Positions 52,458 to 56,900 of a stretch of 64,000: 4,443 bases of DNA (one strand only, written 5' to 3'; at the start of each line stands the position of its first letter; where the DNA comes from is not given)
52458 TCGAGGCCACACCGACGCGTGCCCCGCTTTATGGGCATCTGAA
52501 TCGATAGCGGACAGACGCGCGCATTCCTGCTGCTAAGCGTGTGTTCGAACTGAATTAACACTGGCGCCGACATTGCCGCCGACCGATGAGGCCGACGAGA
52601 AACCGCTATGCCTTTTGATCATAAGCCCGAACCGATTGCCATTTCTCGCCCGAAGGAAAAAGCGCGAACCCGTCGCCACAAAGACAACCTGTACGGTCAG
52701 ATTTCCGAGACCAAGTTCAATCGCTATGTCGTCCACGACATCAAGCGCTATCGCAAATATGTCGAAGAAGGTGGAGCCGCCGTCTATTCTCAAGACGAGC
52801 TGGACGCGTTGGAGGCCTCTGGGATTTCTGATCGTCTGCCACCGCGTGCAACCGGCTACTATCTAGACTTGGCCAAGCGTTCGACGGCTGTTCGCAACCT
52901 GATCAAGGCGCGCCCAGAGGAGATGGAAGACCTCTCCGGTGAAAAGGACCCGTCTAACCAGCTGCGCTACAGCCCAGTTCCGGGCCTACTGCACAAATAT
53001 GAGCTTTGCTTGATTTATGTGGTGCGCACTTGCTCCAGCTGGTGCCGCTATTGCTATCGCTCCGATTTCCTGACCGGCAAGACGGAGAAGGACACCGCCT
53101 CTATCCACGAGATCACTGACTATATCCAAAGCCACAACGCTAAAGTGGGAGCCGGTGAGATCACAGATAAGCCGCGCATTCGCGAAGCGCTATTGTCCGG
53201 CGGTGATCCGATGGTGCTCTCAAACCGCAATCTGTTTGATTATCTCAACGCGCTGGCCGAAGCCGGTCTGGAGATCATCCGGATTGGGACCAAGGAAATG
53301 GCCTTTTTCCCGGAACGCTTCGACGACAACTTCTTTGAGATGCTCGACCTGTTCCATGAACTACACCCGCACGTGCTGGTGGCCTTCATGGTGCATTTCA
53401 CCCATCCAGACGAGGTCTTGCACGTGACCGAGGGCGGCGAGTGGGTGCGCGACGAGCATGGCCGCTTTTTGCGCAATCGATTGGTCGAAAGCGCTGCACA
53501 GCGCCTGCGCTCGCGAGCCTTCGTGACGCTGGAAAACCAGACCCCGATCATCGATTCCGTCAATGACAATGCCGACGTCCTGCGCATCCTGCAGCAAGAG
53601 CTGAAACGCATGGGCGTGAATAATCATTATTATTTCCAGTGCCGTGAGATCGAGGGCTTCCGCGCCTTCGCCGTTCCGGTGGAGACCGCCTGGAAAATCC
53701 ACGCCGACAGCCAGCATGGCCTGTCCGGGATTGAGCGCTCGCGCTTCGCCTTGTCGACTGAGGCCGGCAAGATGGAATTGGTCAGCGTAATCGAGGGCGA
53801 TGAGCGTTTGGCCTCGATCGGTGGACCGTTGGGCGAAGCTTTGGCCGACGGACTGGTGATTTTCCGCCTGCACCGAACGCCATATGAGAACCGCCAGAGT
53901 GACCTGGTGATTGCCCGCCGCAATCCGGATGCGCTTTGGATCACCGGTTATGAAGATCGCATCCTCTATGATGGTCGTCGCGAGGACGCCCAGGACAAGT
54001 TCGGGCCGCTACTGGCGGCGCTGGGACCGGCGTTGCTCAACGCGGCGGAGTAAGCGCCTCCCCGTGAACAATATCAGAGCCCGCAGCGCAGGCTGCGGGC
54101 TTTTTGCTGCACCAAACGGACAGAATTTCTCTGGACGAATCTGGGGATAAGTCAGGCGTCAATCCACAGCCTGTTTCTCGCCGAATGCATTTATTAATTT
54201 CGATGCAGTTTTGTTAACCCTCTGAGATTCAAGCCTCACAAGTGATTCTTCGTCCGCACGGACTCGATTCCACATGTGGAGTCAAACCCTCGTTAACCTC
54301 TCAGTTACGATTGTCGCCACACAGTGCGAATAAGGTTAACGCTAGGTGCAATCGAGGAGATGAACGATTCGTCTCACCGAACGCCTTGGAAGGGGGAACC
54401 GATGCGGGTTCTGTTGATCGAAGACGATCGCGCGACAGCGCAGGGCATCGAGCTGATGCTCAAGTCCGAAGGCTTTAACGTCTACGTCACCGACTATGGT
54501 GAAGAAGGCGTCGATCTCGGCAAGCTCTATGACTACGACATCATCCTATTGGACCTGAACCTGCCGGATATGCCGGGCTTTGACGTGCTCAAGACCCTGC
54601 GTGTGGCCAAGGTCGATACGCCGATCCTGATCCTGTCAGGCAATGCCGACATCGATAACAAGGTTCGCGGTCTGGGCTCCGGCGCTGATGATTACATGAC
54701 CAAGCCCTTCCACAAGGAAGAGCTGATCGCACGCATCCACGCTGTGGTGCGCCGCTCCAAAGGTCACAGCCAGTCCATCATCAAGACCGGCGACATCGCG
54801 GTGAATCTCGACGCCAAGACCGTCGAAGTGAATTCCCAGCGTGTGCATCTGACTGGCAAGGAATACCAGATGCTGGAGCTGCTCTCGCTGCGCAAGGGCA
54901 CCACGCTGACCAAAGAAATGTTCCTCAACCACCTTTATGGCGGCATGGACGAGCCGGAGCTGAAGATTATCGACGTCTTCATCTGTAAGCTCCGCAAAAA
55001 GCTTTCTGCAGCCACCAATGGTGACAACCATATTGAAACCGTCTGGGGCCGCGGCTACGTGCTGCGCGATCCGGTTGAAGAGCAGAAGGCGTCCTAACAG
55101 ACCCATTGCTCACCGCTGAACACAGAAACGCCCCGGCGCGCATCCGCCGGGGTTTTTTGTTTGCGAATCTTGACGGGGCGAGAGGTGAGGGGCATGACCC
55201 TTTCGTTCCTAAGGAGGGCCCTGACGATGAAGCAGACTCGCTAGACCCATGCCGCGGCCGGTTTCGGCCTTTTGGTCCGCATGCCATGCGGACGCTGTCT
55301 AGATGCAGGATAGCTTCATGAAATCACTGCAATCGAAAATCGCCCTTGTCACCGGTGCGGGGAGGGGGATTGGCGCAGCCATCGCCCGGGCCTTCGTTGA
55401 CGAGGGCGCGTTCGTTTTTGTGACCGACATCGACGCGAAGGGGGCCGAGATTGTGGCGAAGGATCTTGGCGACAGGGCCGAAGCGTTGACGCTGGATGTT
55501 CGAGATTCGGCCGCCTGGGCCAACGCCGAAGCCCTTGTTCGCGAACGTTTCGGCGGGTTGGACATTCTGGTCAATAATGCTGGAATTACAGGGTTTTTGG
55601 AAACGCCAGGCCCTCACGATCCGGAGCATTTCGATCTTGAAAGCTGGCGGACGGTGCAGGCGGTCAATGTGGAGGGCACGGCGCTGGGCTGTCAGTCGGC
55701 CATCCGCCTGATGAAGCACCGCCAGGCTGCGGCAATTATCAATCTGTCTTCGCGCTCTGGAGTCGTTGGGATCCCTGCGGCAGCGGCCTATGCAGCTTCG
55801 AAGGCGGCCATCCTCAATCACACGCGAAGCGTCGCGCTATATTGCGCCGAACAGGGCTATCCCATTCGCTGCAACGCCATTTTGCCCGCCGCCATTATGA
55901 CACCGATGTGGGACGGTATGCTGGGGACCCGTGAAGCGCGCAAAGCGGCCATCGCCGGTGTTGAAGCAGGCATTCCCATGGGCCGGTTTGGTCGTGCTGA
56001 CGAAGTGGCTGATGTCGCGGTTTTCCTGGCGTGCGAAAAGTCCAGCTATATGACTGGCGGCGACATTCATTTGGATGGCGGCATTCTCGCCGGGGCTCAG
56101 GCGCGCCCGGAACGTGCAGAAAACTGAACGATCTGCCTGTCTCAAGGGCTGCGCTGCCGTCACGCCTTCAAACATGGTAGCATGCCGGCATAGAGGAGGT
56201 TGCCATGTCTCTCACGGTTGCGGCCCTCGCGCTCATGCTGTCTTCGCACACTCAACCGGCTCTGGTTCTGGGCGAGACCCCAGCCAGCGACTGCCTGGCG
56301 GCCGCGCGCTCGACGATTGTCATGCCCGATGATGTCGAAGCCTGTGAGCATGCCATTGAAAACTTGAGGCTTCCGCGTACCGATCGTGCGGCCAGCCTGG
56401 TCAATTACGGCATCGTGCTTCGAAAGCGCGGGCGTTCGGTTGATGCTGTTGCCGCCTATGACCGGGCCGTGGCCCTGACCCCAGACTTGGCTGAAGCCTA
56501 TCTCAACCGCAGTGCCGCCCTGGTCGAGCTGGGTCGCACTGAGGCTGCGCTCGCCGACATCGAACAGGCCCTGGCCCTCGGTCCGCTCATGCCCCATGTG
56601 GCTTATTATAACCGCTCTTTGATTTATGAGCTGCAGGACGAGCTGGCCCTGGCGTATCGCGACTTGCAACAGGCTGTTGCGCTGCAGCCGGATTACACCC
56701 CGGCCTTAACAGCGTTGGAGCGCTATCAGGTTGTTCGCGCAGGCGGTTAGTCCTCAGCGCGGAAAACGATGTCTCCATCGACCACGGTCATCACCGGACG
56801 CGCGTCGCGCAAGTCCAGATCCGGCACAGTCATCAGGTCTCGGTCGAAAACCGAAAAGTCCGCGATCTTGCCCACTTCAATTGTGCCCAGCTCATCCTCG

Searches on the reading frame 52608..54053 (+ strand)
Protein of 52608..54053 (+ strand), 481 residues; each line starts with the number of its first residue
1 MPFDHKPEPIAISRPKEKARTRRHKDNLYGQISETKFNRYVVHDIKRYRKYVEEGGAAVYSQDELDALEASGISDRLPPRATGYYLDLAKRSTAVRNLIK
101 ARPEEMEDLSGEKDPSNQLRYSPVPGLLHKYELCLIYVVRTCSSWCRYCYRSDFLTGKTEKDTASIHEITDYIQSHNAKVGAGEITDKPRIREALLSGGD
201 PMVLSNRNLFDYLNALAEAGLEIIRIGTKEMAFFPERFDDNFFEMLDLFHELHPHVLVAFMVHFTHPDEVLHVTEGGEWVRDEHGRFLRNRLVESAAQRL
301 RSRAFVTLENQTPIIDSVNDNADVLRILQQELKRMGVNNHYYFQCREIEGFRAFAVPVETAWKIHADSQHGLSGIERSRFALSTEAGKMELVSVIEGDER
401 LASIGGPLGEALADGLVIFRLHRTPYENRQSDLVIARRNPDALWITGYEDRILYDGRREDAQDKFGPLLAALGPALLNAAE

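Call 12: search_protein_families(library=pfam, proteins=[window:52608-54053:+])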
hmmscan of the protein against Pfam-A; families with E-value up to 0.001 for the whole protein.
window:52608-54053:+ (481 aa): 1 family
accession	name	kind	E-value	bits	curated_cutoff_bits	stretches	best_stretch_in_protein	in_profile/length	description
PF04055.27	Radical_SAM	-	0.00083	20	29.5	0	137-303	2-139/166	Radical SAM superfamily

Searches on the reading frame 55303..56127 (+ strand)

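Call 12: search_protein_families(library=pfam, proteins=[window:55303-56127:+])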
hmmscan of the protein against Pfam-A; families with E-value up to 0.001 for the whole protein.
window:55303-56127:+ (274 aa): 4 families
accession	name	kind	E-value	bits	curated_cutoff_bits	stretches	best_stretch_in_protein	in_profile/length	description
PF13561.12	adh_short_C2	-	2.8e-58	197.7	27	1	18-261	1-235/236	Enoyl-(Acyl carrier protein) reductase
PF00106.31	adh_short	-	9.5e-47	159.4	26.6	1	12-204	1-188/195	short chain dehydrogenase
PF23441.1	SDR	-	1.3e-07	31.7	27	1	133-262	133-256/258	SDR-like rossmann domain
PF08659.16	KR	-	2.3e-06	28.1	22.6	1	15-168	4-154/180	KR domain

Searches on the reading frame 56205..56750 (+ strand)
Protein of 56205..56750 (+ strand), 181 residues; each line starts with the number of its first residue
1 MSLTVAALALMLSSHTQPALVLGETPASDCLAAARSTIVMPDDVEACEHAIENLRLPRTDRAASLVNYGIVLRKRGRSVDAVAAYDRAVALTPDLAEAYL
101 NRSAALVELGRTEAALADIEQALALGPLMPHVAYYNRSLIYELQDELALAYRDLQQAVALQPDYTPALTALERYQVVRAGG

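Call 13: search_protein_families(library=pfam, proteins=[window:56205-56750:+], max_evalue=0.01)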
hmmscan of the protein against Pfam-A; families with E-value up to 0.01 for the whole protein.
window:56205-56750:+ (181 aa): 12 families
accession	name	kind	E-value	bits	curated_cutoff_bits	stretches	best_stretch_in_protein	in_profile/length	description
PF07719.23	TPR_2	-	3.4e-15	55.3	27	3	96-127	1-32/34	Tetratricopeptide repeat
PF13181.12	TPR_8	-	9.3e-11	41.4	25.7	1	96-125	1-30/34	Tetratricopeptide repeat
PF13432.12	TPR_16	-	1.9e-10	41.4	32.7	3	69-129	4-64/65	Tetratricopeptide repeat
PF00515.34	TPR_1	-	2e-10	40.5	27.8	1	133-164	3-34/34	Tetratricopeptide repeat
PF13414.12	TPR_11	-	9.4e-10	38.5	26.8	1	71-110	3-42/42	TPR repeat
PF13424.12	TPR_12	-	1e-09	38.9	30.1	2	60-125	1-74/77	Tetratricopeptide repeat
PF13371.12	TPR_9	-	2.3e-09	37.6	35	1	74-127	7-60/73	Tetratricopeptide repeat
PF13431.12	TPR_17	-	8.2e-09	35.5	24.4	1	84-116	1-33/34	Tetratricopeptide repeat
PF13428.12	TPR_14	-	1.1e-07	32.3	23.5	1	65-102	4-41/44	Tetratricopeptide repeat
PF14559.12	TPR_19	-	0.0015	19.2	25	1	73-124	2-53/68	Tetratricopeptide repeat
PF24575.1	TPR_Slam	-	0.0019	19.1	35.2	0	56-115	41-100/104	Surface lipoprotein assembly modifier, N-terminal TPR repeats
PF13176.12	TPR_7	-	0.0026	18.2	27.9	0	65-96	2-33/36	Tetratricopeptide repeat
